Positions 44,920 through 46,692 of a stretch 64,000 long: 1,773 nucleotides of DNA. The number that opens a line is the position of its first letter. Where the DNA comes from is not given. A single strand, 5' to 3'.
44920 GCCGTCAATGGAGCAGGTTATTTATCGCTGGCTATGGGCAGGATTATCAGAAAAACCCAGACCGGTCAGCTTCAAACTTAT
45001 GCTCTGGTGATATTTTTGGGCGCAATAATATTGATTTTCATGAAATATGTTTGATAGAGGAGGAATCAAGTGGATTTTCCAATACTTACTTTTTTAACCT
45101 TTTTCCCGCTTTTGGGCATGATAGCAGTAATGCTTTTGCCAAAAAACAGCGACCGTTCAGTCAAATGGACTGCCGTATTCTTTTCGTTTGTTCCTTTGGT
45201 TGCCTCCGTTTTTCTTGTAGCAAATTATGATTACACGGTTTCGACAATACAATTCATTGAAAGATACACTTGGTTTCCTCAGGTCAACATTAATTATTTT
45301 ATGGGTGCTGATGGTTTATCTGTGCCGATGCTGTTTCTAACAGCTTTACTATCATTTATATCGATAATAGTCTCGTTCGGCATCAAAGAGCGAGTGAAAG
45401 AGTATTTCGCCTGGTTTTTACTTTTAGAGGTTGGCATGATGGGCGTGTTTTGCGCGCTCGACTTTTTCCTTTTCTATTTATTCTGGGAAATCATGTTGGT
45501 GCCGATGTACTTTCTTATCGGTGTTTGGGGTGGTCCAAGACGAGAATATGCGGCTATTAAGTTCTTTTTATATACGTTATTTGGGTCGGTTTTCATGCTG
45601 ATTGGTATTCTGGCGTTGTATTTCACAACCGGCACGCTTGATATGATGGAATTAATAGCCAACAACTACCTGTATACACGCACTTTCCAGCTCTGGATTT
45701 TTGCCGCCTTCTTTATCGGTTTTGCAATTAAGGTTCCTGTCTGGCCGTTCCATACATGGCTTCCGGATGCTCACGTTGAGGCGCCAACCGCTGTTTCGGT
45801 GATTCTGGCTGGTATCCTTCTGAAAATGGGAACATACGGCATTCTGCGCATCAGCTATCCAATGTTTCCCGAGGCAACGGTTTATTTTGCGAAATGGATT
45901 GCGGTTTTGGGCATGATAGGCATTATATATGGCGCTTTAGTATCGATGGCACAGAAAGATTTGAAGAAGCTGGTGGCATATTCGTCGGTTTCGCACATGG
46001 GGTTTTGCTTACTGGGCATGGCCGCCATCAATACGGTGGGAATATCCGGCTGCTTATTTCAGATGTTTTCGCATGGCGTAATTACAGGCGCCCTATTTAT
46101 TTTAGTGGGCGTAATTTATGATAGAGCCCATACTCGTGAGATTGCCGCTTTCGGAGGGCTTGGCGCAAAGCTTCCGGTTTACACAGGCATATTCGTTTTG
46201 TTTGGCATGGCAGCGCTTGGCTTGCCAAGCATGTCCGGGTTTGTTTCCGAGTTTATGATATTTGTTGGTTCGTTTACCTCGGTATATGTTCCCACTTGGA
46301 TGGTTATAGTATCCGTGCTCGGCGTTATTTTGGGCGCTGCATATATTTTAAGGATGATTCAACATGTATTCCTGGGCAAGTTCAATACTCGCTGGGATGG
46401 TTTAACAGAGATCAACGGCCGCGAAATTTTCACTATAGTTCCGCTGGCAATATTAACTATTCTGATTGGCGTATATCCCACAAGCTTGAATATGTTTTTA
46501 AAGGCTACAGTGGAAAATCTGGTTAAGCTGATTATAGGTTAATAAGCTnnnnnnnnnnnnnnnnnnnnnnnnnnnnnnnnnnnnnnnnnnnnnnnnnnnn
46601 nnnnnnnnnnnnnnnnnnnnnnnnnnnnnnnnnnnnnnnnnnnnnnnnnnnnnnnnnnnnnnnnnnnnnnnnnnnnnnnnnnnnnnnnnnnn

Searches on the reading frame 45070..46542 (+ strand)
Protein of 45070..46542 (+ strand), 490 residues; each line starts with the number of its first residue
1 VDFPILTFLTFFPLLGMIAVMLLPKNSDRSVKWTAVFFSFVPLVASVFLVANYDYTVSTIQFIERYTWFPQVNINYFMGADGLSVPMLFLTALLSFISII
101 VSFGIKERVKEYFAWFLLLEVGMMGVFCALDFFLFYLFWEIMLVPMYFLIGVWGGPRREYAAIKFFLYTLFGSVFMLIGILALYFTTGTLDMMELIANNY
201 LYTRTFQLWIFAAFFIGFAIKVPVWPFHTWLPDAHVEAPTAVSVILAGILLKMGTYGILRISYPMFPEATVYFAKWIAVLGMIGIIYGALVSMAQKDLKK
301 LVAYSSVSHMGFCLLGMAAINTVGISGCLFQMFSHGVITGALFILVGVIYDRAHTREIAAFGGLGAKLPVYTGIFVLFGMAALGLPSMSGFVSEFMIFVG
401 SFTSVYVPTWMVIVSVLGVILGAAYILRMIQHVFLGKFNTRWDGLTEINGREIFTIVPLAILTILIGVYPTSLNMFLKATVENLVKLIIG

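Call 3: search_protein_families(library=pfam, proteins=[window:45070-46542:+], max_evalue=0.01)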
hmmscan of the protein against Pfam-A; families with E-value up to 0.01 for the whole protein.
window:45070-46542:+ (490 aa): 2 families
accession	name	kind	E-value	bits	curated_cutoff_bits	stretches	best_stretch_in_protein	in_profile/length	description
PF00361.26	Proton_antipo_M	-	5.4e-80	269.2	21.5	1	129-419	1-292/294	NADH:quinone oxidoreductase/Mrp antiporter, TM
PF01059.23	Oxidored_q5_N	-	0.0013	19.2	22.7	1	45-120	25-100/110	NADH-ubiquinone oxidoreductase chain 4, amino terminus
